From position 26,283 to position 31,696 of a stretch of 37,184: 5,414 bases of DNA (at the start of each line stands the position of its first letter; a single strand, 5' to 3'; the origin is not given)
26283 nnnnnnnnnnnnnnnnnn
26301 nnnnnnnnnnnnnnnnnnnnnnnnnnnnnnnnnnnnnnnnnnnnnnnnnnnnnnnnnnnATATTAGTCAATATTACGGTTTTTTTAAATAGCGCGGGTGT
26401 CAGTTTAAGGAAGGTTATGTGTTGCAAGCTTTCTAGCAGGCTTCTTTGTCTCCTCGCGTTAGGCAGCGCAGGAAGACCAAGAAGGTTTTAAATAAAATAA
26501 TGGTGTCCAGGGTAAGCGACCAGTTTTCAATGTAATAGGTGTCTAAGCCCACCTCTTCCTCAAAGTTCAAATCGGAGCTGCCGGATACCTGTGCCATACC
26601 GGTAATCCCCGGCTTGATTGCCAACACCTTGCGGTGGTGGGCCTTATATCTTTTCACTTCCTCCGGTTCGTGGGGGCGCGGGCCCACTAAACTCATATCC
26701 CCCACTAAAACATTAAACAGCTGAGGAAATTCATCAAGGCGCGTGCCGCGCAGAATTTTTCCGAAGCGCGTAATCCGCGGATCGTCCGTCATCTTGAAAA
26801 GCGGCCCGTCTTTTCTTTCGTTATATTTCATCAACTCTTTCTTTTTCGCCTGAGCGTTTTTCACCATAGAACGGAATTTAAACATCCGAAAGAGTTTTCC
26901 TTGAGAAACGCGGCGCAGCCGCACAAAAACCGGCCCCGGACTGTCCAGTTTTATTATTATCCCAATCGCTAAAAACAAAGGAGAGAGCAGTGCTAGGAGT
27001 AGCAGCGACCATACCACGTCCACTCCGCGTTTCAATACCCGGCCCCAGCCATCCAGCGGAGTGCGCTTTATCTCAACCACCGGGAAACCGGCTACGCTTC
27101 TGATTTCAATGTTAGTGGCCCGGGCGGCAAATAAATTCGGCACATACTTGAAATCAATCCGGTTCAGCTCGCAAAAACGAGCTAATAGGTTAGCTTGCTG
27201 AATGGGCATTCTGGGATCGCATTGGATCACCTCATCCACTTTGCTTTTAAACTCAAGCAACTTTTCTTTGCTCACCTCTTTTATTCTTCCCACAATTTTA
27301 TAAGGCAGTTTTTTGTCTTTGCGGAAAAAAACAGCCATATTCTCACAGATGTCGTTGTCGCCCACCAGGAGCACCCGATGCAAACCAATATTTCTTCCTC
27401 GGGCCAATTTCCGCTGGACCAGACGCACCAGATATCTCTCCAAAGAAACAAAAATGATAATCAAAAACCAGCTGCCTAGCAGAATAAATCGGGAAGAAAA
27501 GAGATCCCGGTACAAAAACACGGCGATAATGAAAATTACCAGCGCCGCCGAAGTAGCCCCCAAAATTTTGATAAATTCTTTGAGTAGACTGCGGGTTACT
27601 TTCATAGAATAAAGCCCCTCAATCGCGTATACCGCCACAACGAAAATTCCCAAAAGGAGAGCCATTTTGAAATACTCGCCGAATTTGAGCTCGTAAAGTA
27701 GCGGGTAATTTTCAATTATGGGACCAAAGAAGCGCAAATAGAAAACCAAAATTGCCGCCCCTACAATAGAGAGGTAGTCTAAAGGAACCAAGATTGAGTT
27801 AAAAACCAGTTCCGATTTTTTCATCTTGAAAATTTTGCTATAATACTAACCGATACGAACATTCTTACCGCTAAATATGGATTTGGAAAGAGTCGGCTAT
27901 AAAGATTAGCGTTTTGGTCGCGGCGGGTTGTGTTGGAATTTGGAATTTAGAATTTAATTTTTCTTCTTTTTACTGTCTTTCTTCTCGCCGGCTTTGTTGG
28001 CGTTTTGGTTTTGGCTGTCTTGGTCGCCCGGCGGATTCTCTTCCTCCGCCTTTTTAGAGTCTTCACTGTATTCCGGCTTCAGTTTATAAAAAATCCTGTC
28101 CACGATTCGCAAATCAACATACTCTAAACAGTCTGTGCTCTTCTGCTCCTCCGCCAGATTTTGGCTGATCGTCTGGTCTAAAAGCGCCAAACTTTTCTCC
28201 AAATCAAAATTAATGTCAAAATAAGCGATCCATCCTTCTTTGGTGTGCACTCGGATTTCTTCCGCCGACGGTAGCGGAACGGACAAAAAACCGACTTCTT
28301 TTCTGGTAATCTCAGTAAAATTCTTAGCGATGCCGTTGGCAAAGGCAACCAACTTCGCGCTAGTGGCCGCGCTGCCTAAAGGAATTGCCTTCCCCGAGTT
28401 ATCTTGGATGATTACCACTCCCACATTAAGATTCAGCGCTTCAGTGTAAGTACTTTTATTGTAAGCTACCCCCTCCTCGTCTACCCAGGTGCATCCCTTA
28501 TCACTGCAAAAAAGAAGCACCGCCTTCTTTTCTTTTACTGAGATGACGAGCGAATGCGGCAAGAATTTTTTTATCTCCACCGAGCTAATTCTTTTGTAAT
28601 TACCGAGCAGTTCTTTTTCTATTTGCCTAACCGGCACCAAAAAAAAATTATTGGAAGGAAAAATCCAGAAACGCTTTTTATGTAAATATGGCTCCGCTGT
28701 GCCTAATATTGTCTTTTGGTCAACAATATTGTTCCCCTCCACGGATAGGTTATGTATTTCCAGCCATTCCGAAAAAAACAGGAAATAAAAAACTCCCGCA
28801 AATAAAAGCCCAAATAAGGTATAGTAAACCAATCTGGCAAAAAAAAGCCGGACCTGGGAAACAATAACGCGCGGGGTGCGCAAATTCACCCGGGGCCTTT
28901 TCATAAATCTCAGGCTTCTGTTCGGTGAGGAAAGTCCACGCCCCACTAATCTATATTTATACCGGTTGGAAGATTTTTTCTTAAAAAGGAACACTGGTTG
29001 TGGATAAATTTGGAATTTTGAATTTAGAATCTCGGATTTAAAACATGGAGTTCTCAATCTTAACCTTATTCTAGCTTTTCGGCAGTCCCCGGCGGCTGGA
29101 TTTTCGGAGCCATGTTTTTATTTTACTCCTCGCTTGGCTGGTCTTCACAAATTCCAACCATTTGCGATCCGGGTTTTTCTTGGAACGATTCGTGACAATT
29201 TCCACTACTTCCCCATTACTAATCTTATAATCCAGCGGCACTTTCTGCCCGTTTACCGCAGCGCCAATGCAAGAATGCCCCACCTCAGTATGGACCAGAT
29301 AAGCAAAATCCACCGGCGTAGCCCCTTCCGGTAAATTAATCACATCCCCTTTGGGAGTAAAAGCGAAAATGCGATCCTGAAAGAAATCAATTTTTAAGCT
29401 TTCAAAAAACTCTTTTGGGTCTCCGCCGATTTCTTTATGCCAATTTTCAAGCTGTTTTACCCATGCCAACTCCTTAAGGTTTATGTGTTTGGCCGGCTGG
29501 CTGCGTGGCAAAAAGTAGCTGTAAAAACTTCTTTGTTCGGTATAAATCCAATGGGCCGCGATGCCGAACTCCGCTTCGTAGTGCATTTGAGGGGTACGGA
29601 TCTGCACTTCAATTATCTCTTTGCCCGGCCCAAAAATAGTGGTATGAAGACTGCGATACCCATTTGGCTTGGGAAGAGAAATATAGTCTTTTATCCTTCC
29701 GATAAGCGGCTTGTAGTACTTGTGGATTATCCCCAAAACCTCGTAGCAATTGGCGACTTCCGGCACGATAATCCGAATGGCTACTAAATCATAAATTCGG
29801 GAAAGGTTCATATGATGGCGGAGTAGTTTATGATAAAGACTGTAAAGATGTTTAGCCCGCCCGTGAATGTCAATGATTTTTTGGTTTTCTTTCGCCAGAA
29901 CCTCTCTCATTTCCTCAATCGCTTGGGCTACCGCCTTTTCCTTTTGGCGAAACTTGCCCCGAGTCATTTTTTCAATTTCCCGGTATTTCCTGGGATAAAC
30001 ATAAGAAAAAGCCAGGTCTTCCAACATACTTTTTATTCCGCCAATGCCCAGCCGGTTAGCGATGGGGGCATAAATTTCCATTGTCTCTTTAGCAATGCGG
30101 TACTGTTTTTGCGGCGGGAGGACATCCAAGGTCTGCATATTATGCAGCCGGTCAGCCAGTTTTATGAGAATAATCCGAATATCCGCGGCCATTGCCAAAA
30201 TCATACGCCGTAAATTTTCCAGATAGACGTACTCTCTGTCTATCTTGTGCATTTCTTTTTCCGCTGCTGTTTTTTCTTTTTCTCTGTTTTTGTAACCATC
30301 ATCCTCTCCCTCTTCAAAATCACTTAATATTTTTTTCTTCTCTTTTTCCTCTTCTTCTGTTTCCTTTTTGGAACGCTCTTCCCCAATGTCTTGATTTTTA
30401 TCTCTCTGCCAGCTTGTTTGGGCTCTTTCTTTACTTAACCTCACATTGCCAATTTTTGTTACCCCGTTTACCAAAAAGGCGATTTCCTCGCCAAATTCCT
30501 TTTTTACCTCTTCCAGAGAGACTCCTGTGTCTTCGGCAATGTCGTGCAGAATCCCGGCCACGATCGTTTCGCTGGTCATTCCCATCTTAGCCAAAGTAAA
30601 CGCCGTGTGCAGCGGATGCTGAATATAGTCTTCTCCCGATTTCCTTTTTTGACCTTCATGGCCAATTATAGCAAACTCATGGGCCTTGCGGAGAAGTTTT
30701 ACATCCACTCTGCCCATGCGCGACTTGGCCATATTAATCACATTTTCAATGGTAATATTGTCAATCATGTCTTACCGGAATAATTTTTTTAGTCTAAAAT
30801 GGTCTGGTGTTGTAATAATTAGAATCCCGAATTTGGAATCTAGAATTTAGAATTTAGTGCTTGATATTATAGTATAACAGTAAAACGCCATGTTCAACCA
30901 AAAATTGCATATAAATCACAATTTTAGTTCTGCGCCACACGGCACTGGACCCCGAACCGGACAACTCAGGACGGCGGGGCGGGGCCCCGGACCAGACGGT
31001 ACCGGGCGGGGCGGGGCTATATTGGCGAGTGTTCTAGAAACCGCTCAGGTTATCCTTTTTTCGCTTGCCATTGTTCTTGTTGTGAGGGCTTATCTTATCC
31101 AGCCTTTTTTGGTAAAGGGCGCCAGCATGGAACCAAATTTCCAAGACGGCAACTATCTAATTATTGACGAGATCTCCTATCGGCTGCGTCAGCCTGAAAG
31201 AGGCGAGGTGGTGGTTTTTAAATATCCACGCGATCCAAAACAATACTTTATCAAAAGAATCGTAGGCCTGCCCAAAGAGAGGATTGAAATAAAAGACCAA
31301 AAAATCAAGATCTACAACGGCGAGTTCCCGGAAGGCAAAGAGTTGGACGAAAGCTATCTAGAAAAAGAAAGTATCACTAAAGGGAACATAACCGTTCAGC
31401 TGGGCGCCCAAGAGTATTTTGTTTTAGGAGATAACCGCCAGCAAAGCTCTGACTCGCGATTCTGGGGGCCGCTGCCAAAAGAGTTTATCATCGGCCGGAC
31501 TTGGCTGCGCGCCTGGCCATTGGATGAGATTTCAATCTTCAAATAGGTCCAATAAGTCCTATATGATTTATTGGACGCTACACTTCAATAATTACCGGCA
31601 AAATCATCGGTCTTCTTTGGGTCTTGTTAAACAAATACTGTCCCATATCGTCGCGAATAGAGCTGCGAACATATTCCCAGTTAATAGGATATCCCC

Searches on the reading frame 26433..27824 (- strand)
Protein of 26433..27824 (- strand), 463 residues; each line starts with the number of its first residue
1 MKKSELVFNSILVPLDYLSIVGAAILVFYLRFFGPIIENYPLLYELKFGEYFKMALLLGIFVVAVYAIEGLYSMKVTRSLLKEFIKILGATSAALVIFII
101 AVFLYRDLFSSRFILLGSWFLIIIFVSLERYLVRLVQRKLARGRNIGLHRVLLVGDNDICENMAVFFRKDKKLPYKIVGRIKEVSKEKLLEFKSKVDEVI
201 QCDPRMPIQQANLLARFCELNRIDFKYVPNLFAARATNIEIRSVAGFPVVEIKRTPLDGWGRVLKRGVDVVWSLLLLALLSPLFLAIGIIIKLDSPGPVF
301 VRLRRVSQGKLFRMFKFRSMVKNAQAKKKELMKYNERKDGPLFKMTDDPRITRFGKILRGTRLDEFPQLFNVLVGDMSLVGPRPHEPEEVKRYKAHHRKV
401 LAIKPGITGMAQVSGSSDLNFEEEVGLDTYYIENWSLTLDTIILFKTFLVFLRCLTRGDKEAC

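Call 7: search_protein_families(library=pfam, proteins=[window:26433-27824:-], max_evalue=0.001)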
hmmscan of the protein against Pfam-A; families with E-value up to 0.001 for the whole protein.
window:26433-27824:- (463 aa): 2 families
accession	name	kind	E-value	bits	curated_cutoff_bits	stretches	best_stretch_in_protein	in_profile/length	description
PF02397.22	Bac_transf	-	2e-62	210.3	27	1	265-452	1-178/179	Bacterial sugar transferase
PF13727.12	CoA_binding_3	-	7.2e-12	46.1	25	1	68-191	2-120/175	CoA-binding domain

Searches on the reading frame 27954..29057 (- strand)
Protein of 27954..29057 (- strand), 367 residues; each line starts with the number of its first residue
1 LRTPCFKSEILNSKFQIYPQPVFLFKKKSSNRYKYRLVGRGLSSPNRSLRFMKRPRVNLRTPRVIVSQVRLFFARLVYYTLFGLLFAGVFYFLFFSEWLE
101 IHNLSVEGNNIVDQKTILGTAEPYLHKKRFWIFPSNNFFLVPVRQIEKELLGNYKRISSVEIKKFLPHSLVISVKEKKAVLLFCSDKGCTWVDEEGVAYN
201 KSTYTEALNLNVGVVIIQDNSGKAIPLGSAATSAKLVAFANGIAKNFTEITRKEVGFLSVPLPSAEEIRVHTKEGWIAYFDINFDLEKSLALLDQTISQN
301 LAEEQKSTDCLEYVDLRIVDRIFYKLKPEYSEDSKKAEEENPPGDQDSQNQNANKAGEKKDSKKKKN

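Call 7: search_protein_families(library=pfam, proteins=[window:27954-29057:-], max_evalue=0.001)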
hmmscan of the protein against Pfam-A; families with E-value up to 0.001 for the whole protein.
window:27954-29057:- (367 aa): 1 family
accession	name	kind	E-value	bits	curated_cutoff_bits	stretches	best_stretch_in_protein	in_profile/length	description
PF08478.15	POTRA_1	-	2.3e-07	31.5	23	1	101-176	3-68/69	POTRA domain, FtsQ-type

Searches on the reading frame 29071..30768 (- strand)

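Call 7: search_protein_families(library=pfam, proteins=[window:29071-30768:-], max_evalue=0.001)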
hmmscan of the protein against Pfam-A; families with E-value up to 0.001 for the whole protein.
window:29071-30768:- (565 aa): 4 families
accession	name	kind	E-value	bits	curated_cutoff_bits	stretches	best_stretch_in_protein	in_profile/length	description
PF13328.12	HD_4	-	2.5e-45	154.4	27.2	2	176-242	89-155/156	HD domain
PF04607.23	RelA_SpoT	-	4.7e-39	133.6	27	1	303-412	1-111/113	Region found in RelA / SpoT proteins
PF02824.27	TGS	-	1.3e-23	83.2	22.2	1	467-526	1-60/60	TGS domain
PF01966.28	HD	-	1e-08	35.9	22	1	48-109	1-69/116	HD domain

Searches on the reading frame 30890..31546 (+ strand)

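Call 7: search_protein_families(library=pfam, proteins=[window:30890-31546:+], max_evalue=0.001)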
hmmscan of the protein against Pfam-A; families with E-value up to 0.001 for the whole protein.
window:30890-31546:+ (218 aa): 2 families
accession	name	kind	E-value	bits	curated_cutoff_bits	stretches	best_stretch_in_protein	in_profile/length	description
PF10502.14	Peptidase_S26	-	3.3e-44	151.3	22.9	1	49-209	2-168/168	Signal peptidase, peptidase S26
PF00717.28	Peptidase_S24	-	1.1e-05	25.6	23.3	1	75-134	40-91/116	Peptidase S24-like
